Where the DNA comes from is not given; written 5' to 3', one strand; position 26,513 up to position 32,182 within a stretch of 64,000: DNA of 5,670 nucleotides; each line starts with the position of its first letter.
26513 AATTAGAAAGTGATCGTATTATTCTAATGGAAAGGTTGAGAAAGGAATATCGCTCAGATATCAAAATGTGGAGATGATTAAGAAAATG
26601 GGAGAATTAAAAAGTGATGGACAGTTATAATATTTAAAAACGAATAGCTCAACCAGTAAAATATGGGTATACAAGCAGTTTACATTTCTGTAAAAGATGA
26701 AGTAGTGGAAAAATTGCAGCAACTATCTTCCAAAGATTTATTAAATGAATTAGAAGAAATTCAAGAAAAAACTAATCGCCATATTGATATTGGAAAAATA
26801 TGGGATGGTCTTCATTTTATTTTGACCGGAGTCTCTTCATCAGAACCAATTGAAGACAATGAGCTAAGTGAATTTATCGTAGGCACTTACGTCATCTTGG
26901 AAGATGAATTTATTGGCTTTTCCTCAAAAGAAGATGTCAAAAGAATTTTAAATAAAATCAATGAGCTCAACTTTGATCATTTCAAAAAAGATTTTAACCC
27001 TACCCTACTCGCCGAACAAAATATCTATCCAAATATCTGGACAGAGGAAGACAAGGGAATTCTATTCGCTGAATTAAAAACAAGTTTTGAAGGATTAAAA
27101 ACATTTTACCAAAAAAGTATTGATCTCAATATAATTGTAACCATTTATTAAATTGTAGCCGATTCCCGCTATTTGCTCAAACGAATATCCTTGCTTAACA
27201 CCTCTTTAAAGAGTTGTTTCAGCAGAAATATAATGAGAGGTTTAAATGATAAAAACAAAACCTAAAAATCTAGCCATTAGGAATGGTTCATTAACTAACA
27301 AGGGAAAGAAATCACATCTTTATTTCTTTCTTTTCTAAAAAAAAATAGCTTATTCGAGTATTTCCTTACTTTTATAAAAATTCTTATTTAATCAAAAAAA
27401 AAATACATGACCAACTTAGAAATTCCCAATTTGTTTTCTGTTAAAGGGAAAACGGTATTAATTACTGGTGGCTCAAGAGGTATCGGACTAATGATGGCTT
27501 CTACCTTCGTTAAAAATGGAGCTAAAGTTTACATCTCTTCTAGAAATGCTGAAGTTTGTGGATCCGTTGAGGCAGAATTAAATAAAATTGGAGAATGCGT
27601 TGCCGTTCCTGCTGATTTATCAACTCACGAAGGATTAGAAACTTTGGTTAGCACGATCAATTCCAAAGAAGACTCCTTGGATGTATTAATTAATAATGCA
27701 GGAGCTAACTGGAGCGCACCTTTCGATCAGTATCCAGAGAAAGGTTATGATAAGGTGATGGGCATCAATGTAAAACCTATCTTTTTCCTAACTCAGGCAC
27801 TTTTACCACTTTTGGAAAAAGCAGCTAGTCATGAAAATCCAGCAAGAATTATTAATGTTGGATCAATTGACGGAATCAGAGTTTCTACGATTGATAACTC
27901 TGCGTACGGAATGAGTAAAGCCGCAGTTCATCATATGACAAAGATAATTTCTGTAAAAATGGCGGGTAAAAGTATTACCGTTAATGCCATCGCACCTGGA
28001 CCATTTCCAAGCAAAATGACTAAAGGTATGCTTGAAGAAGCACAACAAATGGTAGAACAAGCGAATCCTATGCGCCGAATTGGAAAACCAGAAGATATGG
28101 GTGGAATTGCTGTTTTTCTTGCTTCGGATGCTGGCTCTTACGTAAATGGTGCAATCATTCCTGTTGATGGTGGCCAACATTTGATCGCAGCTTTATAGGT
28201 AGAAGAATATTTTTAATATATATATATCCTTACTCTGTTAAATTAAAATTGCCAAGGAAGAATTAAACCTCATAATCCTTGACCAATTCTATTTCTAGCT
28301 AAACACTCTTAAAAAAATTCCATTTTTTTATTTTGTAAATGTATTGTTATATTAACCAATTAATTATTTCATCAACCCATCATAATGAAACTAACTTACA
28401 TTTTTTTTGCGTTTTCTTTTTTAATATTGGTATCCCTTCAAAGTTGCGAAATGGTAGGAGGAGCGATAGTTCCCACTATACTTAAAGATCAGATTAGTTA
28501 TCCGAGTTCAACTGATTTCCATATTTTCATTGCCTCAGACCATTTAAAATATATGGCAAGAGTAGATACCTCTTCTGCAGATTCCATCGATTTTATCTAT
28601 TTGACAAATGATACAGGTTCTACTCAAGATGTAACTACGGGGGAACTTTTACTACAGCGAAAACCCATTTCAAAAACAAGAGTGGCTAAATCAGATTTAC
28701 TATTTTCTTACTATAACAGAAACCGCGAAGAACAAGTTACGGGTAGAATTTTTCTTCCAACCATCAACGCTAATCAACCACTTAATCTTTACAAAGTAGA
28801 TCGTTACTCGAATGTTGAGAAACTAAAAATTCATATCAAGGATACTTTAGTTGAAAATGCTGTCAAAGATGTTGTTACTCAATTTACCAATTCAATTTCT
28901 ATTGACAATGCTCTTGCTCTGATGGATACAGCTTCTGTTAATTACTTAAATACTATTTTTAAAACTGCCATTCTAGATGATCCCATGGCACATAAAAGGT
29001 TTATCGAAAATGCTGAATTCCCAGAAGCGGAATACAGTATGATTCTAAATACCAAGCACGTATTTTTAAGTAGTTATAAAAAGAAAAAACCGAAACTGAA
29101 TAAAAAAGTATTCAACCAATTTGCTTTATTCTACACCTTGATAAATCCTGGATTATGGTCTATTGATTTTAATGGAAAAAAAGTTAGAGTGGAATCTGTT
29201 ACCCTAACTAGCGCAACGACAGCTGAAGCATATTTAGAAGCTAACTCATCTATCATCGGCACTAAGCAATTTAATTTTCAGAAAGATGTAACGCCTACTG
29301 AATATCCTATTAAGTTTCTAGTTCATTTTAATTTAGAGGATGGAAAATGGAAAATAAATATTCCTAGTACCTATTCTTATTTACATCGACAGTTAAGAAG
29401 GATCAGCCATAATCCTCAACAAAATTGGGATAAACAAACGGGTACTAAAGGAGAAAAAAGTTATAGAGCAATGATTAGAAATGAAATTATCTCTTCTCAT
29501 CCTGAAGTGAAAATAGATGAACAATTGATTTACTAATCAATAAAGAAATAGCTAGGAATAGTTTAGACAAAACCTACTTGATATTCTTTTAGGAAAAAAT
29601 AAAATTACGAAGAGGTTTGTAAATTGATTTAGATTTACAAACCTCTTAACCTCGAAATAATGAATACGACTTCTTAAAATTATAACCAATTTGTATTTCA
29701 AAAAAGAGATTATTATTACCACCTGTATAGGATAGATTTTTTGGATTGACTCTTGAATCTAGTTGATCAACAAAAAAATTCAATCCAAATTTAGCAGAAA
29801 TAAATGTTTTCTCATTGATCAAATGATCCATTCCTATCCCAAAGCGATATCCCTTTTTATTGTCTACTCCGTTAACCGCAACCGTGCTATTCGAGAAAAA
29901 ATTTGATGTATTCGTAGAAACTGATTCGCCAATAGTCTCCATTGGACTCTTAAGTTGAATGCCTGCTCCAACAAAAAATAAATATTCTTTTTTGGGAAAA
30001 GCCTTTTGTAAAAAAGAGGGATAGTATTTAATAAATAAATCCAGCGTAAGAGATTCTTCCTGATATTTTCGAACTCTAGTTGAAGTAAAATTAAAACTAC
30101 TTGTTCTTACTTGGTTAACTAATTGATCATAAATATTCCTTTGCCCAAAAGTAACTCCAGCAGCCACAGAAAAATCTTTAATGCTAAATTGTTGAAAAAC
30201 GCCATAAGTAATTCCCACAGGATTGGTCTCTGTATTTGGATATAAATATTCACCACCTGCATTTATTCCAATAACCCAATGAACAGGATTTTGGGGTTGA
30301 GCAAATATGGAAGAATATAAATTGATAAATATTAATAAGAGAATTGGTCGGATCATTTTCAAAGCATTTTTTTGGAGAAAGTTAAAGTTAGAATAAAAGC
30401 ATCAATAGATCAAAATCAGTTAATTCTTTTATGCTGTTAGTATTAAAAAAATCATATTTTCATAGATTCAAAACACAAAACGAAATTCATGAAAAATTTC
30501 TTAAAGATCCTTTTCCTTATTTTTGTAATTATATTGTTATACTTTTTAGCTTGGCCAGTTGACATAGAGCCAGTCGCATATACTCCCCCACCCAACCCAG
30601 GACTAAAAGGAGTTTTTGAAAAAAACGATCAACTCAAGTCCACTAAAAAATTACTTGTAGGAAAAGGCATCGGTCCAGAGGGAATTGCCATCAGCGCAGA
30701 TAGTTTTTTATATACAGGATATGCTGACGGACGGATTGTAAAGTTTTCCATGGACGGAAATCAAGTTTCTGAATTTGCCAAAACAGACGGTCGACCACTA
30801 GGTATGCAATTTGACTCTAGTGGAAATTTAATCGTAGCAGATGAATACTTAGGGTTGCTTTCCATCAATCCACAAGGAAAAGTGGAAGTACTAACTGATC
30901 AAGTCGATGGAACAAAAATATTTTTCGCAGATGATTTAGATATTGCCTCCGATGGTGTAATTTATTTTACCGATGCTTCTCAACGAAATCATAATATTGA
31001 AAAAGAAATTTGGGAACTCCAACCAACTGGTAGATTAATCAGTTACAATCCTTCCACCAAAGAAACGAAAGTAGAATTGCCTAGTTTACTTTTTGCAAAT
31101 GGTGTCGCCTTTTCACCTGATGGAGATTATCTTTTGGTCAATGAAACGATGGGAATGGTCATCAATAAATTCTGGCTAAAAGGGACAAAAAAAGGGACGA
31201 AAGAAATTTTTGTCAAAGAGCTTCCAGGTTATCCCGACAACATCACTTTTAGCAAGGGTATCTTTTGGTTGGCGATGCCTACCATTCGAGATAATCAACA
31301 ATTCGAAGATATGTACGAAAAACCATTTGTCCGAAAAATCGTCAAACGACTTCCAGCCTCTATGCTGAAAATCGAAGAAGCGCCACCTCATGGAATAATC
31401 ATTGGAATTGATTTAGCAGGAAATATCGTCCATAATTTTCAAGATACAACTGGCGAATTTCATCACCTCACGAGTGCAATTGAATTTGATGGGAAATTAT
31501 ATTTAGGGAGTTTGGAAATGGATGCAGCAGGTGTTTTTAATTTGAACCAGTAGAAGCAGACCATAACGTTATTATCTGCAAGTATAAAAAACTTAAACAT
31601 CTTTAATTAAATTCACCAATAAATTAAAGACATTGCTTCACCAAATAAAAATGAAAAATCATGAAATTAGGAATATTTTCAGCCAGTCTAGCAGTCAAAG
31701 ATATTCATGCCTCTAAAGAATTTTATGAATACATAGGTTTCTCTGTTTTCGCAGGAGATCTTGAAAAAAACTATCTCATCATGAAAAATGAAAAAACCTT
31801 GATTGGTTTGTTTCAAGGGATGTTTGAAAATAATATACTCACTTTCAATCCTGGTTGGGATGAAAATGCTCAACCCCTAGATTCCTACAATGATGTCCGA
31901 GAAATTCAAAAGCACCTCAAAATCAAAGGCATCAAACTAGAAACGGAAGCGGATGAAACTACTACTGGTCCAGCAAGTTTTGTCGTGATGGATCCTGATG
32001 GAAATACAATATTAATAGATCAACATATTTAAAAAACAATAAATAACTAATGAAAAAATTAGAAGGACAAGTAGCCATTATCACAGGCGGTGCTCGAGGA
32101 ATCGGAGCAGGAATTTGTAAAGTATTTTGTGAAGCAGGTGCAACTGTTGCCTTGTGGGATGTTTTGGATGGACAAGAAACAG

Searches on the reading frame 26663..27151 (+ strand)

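Call 32: search_protein_families(library=pfam, proteins=[window:26663-27151:+], max_evalue=0.001)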
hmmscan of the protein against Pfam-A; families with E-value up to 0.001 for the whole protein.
window:26663-27151:+ (162 aa): 1 family
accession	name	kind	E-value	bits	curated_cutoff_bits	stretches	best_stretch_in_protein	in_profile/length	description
PF08974.15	DUF1877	-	1.9e-35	122.8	22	1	1-156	1-157/163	Domain of unknown function (DUF1877)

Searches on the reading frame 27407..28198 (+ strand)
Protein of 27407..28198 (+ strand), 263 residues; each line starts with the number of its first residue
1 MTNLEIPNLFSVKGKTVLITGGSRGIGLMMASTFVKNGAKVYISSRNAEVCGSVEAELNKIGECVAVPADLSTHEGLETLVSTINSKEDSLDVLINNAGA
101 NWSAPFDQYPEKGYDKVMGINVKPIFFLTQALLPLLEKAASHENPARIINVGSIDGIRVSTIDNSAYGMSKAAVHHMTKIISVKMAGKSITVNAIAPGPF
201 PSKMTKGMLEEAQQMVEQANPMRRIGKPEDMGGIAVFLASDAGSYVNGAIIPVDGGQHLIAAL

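Call 32: search_protein_families(library=pfam, proteins=[window:27407-28198:+], max_evalue=0.001)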
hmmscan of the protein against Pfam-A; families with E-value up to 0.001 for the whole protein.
window:27407-28198:+ (263 aa): 3 families
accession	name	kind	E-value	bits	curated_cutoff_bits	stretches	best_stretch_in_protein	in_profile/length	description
PF13561.12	adh_short_C2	-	8e-54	183.1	27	1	24-258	6-236/236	Enoyl-(Acyl carrier protein) reductase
PF00106.31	adh_short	-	1.9e-46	158.4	26.6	1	15-209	1-191/195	short chain dehydrogenase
PF08659.16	KR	-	3.1e-09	37.4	22.6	1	16-132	2-123/180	KR domain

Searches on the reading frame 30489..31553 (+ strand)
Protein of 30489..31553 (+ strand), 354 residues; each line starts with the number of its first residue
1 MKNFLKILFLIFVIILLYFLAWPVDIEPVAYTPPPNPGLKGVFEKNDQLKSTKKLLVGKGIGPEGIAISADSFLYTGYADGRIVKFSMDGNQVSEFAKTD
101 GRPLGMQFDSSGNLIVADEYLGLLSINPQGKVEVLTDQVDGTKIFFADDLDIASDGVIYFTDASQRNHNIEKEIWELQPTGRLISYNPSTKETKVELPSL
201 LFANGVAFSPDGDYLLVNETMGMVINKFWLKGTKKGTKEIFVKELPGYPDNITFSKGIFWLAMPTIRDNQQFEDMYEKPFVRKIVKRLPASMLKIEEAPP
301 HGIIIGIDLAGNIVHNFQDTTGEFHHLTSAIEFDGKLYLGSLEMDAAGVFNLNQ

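Call 32: search_protein_families(library=pfam, proteins=[window:30489-31553:+], max_evalue=0.001)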
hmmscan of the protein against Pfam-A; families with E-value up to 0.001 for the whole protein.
window:30489-31553:+ (354 aa): 3 families
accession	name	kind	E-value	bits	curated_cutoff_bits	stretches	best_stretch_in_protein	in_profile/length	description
PF03088.22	Str_synth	-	2e-23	82.8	25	1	148-232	1-88/89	Strictosidine synthase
PF20067.5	SSL_N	-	3.8e-15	55.9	18.9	1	41-86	1-46/46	Strictosidine synthase-like, N-terminal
PF08450.18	SGL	-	8.6e-15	55.4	26.3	1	65-264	4-202/246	SMP-30/Gluconolactonase/LRE-like region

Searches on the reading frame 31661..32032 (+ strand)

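Call 32: search_protein_families(library=pfam, proteins=[window:31661-32032:+], max_evalue=0.001)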
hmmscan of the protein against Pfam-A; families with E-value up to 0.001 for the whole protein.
window:31661-32032:+ (123 aa): 1 family
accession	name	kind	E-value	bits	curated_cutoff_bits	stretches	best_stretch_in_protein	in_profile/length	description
PF00903.31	Glyoxalase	-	1.3e-07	32.5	20.6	1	7-117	4-119/121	Glyoxalase/Bleomycin resistance protein/Dioxygenase superfamily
